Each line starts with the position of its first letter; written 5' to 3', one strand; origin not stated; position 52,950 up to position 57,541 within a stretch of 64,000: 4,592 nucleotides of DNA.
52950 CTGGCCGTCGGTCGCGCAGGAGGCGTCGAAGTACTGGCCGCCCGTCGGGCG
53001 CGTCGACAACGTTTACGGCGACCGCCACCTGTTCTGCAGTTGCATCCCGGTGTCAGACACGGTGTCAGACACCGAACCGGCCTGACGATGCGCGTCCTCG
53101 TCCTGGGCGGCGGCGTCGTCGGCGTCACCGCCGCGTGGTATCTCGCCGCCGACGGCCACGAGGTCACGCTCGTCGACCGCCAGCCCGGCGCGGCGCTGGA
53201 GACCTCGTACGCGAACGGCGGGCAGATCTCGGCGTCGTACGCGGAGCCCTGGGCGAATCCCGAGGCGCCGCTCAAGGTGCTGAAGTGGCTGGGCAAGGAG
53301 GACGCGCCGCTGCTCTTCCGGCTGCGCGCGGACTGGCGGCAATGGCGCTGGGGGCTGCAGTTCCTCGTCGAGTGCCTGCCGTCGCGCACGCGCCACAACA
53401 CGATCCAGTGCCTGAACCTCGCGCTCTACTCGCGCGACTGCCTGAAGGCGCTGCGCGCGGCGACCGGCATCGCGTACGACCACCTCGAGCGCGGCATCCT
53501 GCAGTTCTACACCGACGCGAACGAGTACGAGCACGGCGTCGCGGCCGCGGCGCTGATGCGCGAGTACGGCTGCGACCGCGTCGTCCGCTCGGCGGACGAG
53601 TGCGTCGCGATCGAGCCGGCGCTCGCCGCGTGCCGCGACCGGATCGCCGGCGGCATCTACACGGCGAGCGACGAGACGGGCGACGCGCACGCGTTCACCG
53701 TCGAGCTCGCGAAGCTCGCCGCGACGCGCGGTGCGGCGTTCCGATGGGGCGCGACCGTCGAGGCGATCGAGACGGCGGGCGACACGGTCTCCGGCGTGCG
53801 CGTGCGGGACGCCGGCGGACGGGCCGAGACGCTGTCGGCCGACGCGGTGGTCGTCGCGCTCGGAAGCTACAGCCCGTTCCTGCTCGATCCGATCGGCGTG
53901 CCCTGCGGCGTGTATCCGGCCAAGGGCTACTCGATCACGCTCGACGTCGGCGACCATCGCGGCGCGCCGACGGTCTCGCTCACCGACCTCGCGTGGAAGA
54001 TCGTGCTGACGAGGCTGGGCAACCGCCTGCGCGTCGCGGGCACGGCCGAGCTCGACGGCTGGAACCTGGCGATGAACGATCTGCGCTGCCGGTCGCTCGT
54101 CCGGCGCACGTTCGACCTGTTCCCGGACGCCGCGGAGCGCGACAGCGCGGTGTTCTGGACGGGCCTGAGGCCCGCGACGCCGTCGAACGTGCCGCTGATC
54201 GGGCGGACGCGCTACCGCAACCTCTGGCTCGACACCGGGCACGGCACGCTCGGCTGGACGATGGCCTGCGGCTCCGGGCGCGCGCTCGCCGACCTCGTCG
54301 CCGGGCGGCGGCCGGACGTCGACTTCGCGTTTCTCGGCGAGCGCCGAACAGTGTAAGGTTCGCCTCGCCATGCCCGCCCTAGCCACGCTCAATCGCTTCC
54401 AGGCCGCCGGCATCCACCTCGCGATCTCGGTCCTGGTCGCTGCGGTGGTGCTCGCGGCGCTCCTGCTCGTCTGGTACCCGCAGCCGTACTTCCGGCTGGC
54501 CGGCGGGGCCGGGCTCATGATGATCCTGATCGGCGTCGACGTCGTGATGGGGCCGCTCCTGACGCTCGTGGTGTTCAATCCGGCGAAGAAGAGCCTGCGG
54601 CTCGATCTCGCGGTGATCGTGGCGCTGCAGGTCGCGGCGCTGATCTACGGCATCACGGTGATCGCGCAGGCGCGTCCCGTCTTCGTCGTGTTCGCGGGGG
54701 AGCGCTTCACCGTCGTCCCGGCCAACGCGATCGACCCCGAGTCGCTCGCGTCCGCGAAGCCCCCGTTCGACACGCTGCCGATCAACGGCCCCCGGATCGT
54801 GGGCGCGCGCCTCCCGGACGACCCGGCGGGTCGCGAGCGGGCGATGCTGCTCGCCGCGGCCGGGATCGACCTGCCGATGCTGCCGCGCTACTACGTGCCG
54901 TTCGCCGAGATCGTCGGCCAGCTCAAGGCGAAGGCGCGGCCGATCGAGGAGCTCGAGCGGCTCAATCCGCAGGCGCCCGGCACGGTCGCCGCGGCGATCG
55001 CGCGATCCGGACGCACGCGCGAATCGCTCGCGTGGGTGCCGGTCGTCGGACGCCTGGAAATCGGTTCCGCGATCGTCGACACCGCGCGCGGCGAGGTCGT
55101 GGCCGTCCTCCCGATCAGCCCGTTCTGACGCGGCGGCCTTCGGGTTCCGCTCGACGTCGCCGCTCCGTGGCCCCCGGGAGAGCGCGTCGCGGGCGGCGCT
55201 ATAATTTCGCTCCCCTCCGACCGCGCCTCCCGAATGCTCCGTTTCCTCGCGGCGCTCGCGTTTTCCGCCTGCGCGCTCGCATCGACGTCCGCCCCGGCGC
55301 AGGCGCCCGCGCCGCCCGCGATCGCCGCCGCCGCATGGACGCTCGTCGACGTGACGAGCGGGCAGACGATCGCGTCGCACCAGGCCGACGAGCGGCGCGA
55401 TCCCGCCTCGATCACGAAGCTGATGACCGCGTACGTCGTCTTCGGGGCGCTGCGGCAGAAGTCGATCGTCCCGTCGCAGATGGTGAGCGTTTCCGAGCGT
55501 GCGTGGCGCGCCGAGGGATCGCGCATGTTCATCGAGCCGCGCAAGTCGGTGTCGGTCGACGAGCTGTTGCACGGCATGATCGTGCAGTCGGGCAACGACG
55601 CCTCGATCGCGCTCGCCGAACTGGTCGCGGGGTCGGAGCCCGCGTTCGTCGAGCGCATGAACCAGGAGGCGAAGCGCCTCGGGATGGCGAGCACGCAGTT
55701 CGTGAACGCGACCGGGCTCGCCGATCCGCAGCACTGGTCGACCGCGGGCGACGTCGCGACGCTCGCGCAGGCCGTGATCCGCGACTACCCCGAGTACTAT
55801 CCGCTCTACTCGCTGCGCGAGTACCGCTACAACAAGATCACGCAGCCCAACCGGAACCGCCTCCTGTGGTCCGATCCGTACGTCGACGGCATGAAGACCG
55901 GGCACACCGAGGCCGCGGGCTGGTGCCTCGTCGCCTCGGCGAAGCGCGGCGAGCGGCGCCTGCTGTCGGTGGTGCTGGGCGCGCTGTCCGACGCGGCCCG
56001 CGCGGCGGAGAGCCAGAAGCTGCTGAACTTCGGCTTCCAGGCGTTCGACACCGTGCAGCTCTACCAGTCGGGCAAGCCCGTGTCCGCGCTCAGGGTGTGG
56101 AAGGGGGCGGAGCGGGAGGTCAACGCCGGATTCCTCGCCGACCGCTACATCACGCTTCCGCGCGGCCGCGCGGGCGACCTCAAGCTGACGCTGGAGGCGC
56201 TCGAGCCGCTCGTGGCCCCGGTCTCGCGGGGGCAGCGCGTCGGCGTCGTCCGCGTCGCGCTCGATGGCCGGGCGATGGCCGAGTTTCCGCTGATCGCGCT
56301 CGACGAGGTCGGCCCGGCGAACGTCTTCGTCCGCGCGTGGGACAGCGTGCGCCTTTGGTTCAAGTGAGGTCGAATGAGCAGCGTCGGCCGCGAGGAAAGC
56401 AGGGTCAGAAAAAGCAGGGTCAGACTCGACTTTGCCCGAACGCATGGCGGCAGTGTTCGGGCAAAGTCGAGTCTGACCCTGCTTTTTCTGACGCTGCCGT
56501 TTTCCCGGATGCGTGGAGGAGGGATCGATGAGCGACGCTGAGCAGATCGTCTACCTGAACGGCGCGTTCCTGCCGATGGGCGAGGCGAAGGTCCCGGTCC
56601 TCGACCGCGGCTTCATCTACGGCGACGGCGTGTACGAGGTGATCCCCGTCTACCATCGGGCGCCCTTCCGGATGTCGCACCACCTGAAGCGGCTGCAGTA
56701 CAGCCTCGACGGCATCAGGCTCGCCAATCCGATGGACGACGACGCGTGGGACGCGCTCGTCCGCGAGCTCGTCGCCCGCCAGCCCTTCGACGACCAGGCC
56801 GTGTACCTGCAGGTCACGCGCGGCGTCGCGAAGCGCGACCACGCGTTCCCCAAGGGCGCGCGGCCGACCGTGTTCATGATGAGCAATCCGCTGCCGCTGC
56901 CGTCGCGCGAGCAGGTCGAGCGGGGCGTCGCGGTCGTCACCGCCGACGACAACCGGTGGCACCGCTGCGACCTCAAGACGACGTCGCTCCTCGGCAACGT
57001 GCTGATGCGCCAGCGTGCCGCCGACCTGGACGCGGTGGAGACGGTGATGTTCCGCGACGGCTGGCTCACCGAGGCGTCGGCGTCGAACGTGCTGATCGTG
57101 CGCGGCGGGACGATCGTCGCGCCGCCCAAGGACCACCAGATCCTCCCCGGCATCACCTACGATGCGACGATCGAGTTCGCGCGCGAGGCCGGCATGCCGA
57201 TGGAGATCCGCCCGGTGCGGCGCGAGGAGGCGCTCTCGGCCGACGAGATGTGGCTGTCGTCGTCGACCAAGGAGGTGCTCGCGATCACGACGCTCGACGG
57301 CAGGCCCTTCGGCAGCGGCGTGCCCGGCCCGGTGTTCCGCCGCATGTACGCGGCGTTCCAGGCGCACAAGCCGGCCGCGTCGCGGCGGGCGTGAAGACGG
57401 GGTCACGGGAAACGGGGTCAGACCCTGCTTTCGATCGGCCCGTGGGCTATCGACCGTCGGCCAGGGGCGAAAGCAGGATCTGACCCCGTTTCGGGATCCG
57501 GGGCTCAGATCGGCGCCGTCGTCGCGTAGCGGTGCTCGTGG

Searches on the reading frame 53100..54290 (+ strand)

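Call 17: search_protein_families(library=pfam, proteins=[window:53100-54290:+], max_evalue=0.001)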
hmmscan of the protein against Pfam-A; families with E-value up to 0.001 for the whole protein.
window:53100-54290:+ (397 aa): 8 families
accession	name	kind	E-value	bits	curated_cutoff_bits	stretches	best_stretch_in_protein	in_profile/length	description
PF01266.30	DAO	-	2.9e-65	221.5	27.9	1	1-397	4-351/353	FAD dependent oxidoreductase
PF07992.20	Pyr_redox_2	-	1e-07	32.2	26.1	0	1-31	147-177/291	Pyridine nucleotide-disulphide oxidoreductase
PF00070.33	Pyr_redox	-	3.1e-07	31.2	22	0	1-29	4-32/82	Pyridine nucleotide-disulphide oxidoreductase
PF13450.12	NAD_binding_8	-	1e-05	26.2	21.9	1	1-32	1-32/68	NAD(P)-binding Rossmann-like domain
PF01494.25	FAD_binding_3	-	3.8e-05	23.5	22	0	203-259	106-162/349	FAD binding domain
PF01593.30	Amino_oxidase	-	7e-05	22.7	19.8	0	202-255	209-255/443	Flavin containing amine oxidoreductase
PF02558.23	ApbA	-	0.00033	20.7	22.2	1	1-40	3-40/150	Ketopantoate reductase PanE/ApbA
PF00890.30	FAD_binding_2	-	0.00033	20.4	20.4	0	1-258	4-205/414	FAD binding domain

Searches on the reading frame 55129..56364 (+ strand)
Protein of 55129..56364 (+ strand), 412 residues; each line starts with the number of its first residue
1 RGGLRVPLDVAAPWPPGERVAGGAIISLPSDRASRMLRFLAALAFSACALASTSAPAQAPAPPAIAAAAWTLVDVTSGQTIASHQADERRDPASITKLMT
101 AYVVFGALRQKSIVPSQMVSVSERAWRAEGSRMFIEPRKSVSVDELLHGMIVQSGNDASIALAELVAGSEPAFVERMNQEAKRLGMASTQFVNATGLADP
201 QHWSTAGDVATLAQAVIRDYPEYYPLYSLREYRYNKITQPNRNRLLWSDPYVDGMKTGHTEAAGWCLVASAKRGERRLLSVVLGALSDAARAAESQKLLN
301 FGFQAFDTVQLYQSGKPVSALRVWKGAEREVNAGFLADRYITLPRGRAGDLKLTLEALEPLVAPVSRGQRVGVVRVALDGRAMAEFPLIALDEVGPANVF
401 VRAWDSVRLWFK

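Call 52: search_protein_families(library=pfam, proteins=[window:55129-56364:+], max_evalue=0.001)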
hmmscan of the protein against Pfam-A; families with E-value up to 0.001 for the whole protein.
window:55129-56364:+ (412 aa): 4 families
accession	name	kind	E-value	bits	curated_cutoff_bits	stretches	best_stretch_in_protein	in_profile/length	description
PF00768.25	Peptidase_S11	-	5.7e-81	271.9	27.6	1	58-285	3-237/239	D-alanyl-D-alanine carboxypeptidase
PF07943.18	PBP5_C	-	2.5e-19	69.6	21.2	1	306-394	1-89/91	Penicillin-binding protein 5, C-terminal domain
PF13354.11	Beta-lactamase2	-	7.5e-15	55.3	22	1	71-219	3-149/214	Beta-lactamase enzyme family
PF02113.21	Peptidase_S13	-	0.0008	18.7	22.8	0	63-108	12-59/444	D-Ala-D-Ala carboxypeptidase 3 (S13) family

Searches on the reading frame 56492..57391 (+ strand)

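Call 52: search_protein_families(library=pfam, proteins=[window:56492-57391:+], max_evalue=0.001)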
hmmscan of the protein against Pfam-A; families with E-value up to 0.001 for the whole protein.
window:56492-57391:+ (300 aa): 1 family
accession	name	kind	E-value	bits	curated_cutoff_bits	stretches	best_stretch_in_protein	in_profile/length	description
PF01063.24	Aminotran_4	-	6e-47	160.8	28.5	1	46-266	1-221/223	Amino-transferase class IV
